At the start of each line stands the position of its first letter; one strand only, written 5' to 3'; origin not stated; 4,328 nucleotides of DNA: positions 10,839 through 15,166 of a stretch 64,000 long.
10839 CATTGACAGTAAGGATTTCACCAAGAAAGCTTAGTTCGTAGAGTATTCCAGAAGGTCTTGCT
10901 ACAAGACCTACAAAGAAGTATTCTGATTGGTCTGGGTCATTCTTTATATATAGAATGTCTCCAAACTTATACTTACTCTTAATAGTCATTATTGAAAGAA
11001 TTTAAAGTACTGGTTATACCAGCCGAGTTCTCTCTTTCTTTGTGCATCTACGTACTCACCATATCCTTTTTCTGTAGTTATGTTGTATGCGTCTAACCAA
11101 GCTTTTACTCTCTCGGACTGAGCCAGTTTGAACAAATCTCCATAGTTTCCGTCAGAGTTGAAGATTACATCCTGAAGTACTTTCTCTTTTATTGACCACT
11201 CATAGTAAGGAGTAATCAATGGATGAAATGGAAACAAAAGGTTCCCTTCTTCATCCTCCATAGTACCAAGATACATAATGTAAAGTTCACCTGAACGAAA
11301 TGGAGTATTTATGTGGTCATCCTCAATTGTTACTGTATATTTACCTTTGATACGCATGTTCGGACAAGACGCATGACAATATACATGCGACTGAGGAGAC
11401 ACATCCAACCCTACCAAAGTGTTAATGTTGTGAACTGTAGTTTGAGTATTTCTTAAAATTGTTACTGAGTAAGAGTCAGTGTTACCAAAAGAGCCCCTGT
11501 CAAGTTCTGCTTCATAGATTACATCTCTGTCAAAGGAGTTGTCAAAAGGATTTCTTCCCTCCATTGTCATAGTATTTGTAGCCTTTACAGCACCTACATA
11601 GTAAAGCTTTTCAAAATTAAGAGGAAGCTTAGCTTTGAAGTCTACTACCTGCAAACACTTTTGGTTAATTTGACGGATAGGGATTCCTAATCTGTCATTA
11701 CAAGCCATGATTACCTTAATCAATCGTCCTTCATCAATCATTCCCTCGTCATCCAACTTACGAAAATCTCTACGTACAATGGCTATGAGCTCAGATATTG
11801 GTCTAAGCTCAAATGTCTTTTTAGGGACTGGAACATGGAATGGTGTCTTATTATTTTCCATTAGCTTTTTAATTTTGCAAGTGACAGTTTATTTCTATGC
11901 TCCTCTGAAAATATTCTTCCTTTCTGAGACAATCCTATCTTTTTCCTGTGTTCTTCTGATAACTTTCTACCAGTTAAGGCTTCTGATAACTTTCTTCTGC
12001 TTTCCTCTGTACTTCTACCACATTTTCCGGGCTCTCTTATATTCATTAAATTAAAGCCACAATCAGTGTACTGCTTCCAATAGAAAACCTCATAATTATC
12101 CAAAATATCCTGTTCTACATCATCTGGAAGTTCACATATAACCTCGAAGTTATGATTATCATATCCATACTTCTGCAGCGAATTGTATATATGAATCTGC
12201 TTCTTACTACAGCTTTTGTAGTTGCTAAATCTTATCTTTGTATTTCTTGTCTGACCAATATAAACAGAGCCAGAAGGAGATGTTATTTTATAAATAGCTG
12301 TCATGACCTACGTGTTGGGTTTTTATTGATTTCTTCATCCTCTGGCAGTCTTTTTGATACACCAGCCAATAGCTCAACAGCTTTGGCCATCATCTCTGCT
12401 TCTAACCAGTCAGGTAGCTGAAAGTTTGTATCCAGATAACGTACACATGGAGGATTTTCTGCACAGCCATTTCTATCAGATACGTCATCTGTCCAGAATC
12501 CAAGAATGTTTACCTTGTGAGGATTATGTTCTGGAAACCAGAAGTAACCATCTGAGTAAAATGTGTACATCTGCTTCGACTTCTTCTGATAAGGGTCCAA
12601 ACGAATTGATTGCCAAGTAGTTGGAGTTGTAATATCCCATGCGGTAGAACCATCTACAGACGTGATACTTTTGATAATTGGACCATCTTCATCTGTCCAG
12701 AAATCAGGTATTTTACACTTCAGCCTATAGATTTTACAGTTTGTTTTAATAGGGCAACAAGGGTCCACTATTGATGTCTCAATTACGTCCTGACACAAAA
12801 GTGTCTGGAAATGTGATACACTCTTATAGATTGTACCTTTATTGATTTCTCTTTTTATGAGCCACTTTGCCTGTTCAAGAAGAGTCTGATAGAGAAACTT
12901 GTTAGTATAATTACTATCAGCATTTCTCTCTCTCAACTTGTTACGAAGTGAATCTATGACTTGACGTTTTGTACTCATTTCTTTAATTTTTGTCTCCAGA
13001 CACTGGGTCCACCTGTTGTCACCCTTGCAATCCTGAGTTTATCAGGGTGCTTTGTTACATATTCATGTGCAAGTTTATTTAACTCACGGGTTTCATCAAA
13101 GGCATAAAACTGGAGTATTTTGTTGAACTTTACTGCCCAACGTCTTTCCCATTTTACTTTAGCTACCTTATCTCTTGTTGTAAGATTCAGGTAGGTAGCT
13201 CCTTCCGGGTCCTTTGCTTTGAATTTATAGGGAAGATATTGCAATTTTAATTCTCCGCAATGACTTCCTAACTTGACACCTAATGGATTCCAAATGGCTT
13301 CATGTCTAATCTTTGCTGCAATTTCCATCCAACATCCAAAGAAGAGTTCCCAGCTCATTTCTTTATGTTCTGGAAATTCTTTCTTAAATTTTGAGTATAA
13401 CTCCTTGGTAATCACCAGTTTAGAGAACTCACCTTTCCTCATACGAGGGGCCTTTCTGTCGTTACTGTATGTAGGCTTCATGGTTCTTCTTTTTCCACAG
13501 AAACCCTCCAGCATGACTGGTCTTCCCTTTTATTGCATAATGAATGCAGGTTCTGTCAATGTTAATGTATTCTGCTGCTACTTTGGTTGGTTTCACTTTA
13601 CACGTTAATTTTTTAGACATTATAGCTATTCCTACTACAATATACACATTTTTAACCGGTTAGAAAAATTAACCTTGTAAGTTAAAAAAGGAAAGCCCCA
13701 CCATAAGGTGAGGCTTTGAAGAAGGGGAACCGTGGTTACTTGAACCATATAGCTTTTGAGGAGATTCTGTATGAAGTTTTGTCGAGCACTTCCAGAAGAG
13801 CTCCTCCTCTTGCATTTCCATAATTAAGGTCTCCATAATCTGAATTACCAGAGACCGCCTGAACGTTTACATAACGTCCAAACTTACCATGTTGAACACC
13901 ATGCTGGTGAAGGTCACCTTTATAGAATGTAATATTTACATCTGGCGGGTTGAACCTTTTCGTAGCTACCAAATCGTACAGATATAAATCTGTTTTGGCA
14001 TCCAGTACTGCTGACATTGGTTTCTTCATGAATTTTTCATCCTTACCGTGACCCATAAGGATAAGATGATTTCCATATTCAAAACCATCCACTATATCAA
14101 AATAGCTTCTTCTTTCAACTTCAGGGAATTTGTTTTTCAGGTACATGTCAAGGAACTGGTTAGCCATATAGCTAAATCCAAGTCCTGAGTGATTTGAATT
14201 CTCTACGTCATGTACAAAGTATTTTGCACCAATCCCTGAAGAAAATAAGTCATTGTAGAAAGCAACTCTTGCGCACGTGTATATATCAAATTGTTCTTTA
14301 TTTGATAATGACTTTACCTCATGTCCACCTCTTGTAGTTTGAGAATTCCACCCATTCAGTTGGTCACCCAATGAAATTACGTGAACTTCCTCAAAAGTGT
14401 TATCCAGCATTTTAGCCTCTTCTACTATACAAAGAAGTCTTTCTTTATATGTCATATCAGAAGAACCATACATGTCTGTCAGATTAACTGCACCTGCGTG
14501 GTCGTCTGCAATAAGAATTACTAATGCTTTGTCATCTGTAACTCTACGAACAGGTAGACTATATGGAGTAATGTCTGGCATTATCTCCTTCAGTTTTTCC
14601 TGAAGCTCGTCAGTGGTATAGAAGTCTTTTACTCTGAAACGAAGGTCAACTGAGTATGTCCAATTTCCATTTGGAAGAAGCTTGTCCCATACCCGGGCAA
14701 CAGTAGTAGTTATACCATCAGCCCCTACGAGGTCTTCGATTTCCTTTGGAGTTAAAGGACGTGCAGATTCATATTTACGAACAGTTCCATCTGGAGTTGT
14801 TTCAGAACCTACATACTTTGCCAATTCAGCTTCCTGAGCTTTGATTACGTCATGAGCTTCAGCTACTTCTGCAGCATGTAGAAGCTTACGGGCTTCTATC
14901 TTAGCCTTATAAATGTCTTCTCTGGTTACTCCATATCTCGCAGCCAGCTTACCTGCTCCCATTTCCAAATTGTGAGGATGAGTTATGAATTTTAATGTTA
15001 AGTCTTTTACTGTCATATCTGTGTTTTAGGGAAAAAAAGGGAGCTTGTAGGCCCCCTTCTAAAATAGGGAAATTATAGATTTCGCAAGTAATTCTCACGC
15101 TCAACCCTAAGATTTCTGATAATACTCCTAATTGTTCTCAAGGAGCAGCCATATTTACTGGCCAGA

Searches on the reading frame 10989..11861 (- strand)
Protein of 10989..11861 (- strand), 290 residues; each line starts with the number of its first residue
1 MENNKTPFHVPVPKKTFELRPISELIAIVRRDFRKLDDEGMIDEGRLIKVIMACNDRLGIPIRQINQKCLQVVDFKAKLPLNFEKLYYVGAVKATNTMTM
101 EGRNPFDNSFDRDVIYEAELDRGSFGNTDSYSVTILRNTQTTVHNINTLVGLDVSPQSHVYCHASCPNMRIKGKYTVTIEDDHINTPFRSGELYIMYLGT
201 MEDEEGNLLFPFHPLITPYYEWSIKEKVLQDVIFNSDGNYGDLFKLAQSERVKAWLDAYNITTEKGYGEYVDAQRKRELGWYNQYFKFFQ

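Call 106: search_protein_families(library=phrogs, max_evalue=0.001, proteins=[window:10989-11861:-])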
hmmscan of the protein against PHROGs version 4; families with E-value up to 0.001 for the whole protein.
window:10989-11861:- (290 aa): 1 family
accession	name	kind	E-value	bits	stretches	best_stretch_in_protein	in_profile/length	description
phrog_34036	-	head and packaging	1.1e-06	29.2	0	176-238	170-235/290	virion structural protein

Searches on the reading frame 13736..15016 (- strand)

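Call 9: search_protein_families(library=phrogs, max_evalue=0.001, proteins=[window:13736-15016:-])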
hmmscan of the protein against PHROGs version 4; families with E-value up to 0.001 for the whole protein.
window:13736-15016:- (426 aa): 3 families
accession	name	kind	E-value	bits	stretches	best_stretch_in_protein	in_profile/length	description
phrog_22398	-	unknown function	3.6e-16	60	1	209-401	216-408/433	-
phrog_284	-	DNA, RNA and nucleotide metabolism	5.5e-10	39.7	1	134-229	98-197/398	exonuclease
phrog_704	-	DNA, RNA and nucleotide metabolism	1.5e-06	28.6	1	117-337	86-310/390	DNA repair exonuclease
